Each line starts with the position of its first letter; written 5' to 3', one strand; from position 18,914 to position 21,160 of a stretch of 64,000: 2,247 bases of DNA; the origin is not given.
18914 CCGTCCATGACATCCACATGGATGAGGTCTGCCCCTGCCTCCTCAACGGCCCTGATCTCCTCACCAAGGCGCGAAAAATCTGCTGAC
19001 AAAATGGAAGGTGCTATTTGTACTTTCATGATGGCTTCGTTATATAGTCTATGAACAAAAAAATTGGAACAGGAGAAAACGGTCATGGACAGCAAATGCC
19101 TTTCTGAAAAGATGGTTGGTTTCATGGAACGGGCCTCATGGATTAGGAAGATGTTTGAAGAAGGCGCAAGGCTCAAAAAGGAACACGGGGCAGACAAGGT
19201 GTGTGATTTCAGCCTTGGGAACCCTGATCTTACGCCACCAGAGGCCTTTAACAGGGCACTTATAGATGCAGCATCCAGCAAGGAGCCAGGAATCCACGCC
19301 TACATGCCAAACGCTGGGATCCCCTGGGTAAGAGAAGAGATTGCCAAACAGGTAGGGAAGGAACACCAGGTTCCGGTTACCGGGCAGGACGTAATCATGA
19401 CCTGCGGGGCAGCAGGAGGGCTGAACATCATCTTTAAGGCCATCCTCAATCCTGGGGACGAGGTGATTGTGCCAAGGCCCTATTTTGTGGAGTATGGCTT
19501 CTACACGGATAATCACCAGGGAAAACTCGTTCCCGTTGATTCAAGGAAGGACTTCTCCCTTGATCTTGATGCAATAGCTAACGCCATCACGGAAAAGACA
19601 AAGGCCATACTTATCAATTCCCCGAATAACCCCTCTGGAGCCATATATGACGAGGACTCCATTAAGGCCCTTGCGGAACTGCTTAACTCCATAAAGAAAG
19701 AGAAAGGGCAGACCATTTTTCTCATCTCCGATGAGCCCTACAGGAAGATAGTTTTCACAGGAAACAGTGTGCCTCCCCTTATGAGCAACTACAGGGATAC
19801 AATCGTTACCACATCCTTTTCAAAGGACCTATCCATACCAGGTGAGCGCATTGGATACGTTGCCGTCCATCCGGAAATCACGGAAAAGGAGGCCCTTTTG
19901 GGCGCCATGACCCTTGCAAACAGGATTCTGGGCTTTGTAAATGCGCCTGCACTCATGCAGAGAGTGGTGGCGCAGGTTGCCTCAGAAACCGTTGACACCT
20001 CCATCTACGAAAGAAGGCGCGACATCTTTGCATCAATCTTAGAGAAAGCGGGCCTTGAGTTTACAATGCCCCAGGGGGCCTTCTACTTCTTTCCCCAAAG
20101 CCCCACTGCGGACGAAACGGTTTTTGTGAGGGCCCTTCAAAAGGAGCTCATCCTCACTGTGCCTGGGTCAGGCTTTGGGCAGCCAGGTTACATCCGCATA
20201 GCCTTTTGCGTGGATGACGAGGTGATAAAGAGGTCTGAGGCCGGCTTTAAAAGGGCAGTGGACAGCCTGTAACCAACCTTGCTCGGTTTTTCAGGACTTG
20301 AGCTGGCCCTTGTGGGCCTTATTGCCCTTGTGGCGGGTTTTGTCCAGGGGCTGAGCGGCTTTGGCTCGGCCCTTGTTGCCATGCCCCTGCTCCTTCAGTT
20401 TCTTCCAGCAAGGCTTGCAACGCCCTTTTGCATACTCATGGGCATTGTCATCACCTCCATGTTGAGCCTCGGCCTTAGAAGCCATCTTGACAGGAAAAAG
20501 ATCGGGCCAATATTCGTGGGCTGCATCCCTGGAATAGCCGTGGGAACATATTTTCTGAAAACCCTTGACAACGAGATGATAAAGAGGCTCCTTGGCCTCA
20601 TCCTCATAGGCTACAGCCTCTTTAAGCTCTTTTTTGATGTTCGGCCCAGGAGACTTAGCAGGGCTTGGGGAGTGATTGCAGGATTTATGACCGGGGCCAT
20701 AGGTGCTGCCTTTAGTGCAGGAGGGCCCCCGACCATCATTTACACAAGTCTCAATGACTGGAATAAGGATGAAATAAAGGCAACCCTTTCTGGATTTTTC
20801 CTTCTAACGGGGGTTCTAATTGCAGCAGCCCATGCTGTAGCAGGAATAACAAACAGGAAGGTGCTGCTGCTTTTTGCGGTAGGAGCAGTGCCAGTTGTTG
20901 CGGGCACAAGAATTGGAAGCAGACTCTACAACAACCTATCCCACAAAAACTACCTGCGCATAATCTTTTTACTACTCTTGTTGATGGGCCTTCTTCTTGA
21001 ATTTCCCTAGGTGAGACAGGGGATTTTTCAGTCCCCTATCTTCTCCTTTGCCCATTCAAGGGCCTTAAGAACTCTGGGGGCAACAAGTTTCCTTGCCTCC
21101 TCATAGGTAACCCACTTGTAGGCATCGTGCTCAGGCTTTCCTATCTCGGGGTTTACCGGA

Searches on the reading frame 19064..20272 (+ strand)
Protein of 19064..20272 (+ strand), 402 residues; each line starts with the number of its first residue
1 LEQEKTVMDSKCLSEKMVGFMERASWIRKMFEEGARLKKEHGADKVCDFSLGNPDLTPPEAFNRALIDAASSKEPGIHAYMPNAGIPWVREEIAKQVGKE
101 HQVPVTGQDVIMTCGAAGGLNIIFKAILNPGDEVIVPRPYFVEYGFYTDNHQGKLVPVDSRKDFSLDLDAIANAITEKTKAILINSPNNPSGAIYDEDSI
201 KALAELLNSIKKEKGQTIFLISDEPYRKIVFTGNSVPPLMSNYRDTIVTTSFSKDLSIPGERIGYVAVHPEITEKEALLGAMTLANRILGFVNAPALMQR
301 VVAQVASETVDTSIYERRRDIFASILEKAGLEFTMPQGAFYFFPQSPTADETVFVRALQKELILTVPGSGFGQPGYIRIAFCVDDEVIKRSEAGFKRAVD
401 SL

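Call 18: search_protein_families(library=pfam, proteins=[window:19064-20272:+], max_evalue=0.00001)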
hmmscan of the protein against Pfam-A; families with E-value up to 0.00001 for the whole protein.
window:19064-20272:+ (402 aa): 3 families
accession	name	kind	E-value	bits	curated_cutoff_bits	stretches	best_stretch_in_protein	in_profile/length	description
PF00155.27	Aminotran_1_2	-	4e-56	191.2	19.7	1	45-390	2-356/361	Aminotransferase class I and II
PF01041.23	DegT_DnrJ_EryC1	-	7.3e-07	29.2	19.8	1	109-204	41-135/360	DegT/DnrJ/EryC1/StrS aminotransferase family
PF01053.26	Cys_Met_Meta_PP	-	9.9e-06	24.8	27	0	110-204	71-163/381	Cys/Met metabolism PLP-dependent enzyme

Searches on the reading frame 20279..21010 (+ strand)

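Call 18: search_protein_families(library=pfam, proteins=[window:20279-21010:+], max_evalue=0.00001)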
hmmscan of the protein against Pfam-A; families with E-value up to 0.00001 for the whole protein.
window:20279-21010:+ (243 aa): 1 family
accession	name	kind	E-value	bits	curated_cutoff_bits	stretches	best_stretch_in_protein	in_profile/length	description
PF01925.25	TauE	-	1.3e-31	110.6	32.6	1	14-238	3-235/237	Sulfite exporter TauE/SafE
